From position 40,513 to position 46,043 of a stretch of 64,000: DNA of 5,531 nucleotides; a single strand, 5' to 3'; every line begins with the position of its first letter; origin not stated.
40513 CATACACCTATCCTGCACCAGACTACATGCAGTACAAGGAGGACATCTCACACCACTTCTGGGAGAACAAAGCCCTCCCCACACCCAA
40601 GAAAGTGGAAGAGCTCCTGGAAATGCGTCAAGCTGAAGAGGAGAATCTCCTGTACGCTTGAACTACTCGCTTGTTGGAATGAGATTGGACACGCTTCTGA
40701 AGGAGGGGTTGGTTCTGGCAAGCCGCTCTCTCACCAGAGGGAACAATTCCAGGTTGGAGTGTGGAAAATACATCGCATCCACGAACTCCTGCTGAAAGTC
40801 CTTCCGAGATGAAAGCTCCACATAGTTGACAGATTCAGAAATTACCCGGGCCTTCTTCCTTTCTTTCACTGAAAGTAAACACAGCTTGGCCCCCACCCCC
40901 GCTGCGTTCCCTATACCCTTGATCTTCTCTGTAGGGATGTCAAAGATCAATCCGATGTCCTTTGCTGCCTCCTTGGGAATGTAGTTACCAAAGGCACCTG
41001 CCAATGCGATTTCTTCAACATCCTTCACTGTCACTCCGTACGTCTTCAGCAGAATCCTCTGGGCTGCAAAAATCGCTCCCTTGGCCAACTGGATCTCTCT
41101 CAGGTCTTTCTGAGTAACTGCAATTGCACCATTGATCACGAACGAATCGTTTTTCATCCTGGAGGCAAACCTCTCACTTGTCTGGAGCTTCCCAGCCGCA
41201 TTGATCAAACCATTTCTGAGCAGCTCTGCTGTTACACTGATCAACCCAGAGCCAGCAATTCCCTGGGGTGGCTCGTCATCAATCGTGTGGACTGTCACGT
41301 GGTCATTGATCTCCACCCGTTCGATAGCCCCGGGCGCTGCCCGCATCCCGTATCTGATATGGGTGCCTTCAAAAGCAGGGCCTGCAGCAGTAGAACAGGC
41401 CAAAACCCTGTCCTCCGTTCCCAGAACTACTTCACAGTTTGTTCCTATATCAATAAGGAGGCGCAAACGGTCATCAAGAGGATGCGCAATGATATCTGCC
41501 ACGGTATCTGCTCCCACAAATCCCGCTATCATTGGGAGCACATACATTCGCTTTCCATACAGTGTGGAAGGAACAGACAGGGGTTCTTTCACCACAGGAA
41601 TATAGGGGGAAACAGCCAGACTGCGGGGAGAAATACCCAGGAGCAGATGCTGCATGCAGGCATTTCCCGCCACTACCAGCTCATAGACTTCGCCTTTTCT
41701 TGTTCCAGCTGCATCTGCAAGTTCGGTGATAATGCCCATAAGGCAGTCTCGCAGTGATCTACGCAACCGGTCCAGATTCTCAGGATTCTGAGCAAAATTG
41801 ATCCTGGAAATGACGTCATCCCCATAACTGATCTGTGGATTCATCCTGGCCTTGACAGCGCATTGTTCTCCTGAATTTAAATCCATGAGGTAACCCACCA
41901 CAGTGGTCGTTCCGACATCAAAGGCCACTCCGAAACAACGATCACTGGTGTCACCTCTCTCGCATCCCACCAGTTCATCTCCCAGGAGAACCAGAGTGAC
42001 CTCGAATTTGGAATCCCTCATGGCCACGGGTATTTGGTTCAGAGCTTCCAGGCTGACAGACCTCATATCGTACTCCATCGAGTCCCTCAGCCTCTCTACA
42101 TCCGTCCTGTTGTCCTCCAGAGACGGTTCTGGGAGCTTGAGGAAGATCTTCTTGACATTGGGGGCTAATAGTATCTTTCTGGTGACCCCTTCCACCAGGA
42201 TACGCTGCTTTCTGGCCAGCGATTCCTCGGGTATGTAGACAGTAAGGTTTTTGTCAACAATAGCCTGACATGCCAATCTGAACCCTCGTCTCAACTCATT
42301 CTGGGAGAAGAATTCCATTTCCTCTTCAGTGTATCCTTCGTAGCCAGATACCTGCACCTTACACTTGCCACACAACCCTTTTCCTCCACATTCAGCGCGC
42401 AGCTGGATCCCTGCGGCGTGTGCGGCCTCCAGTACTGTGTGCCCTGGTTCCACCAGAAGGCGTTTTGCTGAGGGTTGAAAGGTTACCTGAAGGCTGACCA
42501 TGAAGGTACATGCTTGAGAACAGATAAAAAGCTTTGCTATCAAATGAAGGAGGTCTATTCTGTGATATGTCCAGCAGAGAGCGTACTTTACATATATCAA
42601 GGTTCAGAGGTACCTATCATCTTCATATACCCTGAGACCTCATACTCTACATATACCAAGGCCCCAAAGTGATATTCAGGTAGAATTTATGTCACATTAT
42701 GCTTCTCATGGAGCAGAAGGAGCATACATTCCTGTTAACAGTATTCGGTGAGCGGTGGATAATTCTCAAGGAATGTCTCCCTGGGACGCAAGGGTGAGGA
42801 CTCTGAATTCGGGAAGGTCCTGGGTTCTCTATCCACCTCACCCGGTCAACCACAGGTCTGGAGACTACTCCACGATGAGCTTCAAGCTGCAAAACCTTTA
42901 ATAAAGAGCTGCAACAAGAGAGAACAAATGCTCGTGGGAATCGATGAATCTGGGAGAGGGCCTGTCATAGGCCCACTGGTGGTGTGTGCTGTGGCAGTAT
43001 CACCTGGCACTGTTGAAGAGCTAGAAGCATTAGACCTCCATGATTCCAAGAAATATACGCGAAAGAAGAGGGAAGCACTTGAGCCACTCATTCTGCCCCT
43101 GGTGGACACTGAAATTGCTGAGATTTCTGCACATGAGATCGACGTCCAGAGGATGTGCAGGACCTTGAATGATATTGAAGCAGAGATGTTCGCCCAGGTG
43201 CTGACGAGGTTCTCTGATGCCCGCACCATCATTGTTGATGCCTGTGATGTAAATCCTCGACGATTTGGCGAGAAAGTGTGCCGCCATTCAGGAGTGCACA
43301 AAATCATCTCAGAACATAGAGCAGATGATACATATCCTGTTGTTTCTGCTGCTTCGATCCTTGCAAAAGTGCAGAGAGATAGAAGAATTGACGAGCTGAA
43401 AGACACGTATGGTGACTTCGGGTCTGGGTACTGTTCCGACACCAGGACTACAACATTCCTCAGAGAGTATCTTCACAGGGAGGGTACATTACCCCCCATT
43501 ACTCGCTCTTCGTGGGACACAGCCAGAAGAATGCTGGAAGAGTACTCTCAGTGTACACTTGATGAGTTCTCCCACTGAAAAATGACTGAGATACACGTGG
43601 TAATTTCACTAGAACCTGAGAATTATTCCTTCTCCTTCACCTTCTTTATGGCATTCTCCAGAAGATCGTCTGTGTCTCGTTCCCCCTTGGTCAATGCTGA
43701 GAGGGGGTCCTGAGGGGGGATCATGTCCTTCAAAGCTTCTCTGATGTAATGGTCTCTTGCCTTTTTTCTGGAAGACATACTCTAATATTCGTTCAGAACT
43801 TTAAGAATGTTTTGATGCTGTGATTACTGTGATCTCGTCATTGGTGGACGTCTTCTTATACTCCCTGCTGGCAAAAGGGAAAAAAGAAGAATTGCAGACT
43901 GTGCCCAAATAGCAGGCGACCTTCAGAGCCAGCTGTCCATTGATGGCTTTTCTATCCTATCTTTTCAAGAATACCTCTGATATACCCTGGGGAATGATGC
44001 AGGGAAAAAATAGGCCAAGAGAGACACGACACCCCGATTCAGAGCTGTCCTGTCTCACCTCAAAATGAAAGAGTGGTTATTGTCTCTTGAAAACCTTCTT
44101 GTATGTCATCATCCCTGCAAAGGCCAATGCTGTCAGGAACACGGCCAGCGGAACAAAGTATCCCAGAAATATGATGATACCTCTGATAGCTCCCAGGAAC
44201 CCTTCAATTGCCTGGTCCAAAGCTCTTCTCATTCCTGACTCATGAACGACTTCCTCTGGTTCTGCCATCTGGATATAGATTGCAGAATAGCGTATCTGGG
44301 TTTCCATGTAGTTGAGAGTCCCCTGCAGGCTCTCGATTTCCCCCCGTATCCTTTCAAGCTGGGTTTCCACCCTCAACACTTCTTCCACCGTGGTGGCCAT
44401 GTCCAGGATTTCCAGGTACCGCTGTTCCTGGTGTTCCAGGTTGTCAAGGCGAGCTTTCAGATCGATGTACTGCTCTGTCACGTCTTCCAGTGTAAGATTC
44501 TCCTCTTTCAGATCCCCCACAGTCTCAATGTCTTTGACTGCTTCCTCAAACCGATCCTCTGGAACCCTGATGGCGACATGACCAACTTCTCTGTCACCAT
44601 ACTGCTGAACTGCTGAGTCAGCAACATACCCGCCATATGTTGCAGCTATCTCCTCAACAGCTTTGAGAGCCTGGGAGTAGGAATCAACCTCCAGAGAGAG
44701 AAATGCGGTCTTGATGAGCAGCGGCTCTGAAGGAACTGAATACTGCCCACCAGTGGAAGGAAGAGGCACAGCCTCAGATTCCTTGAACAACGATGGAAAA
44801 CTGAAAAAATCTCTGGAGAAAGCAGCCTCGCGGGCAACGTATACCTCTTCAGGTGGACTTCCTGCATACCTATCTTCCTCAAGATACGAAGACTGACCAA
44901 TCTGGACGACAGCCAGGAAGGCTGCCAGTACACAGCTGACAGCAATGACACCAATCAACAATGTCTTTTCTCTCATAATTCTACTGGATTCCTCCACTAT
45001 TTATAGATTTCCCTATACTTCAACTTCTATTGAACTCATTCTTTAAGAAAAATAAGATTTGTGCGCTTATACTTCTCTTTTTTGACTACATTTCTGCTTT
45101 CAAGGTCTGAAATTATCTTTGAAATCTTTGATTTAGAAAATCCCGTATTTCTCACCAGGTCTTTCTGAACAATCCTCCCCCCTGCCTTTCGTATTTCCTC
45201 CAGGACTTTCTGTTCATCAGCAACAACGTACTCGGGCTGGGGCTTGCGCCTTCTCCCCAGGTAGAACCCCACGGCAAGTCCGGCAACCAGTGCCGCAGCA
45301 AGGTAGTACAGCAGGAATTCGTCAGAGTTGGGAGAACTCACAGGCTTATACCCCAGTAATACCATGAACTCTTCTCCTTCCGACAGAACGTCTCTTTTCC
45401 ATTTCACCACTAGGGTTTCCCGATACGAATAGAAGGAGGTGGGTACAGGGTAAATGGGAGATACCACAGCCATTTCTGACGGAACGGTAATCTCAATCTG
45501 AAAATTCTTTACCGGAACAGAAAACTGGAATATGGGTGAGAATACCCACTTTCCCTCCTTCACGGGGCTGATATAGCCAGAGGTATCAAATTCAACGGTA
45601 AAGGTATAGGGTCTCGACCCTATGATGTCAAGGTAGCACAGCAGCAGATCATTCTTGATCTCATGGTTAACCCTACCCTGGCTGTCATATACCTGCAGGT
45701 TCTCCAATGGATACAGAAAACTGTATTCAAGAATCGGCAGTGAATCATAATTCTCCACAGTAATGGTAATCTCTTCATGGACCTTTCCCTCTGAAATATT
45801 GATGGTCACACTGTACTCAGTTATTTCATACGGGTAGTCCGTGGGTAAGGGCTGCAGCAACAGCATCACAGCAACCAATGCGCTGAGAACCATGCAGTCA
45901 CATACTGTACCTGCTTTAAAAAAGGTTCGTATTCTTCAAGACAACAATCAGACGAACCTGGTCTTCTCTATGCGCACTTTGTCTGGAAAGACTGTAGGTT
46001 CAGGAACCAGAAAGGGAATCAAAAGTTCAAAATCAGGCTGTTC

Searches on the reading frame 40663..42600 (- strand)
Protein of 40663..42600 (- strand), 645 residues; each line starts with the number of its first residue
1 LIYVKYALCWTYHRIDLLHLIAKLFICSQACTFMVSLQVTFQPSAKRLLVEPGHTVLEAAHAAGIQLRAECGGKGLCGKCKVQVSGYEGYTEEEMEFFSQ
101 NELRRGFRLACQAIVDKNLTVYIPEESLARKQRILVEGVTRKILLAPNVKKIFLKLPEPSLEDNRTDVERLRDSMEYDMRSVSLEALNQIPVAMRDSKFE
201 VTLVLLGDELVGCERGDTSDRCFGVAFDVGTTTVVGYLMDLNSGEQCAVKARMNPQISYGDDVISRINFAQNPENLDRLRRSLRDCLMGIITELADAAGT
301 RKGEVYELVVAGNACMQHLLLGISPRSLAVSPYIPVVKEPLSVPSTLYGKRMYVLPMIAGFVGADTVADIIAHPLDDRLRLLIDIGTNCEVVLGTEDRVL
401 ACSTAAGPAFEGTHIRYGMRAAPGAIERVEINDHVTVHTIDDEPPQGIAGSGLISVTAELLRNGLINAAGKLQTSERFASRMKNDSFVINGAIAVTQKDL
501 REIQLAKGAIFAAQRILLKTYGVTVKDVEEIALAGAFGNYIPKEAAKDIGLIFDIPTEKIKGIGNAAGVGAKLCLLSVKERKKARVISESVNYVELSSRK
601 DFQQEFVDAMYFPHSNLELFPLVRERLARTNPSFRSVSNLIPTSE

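Call 89: search_protein_families(library=pfam, proteins=[window:40663-42600:-], max_evalue=0.00001)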
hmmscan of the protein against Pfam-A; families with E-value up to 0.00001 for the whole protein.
window:40663-42600:- (645 aa): 4 families
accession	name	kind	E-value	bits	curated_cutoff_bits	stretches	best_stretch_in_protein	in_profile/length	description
PF14574.11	RACo_C_ter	-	5.7e-81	271.9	27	1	380-623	3-260/261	C-terminal domain of RACo the ASKHA domain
PF17651.6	Raco_middle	-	9.8e-50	168.8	26.8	1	223-376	1-161/163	RACo middle region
PF17650.6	RACo_linker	-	2.3e-19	69.4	26.2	1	140-219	3-85/86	RACo linker region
PF00111.32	Fer2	-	6.8e-12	45.6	21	1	41-115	3-76/77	2Fe-2S iron-sulfur cluster binding domain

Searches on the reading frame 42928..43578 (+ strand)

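Call 89: search_protein_families(library=pfam, proteins=[window:42928-43578:+], max_evalue=0.00001)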
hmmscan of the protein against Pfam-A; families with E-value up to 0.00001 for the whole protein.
window:42928-43578:+ (216 aa): 1 family
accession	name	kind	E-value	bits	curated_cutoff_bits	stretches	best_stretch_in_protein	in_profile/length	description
PF01351.25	RNase_HII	-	2.8e-44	151.8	25.8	1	3-198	1-198/199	Ribonuclease HII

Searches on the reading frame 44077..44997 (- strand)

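Call 4: search_protein_families(library=pfam, proteins=[window:44077-44997:-], max_evalue=0.01)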
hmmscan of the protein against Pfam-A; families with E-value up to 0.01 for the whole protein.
window:44077-44997:- (306 aa): 2 families
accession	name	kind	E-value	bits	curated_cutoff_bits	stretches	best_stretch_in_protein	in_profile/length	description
PF14257.11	DUF4349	-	4.1e-57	193.4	27.7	1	94-292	3-208/213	Domain of unknown function (DUF4349)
PF07889.17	DUF1664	-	0.0048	17.4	34.6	0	171-236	55-118/124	Protein of unknown function (DUF1664)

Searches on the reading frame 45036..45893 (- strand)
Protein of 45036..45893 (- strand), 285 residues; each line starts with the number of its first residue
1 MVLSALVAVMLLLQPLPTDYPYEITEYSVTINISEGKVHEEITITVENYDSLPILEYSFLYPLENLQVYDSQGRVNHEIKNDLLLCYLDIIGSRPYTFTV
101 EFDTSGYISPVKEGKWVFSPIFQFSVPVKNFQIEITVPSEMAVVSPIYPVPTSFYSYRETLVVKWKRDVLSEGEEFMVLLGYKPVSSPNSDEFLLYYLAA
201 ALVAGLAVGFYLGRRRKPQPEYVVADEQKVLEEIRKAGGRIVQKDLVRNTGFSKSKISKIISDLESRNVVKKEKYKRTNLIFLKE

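Call 4: search_protein_families(library=pfam, proteins=[window:45036-45893:-], max_evalue=0.01)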
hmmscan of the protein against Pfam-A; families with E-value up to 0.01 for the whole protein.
window:45036-45893:- (285 aa): 3 families
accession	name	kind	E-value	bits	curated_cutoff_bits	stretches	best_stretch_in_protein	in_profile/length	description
PF24034.1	DUF7343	-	2.5e-16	59.7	27.6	1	225-283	3-61/62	Domain of unknown function (DUF7343)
PF13412.12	HTH_24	-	0.00019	21.4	21.9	1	228-271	6-48/48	Winged helix-turn-helix DNA-binding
PF12802.13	MarR_2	-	0.00036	21.1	27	1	230-273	10-53/61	MarR family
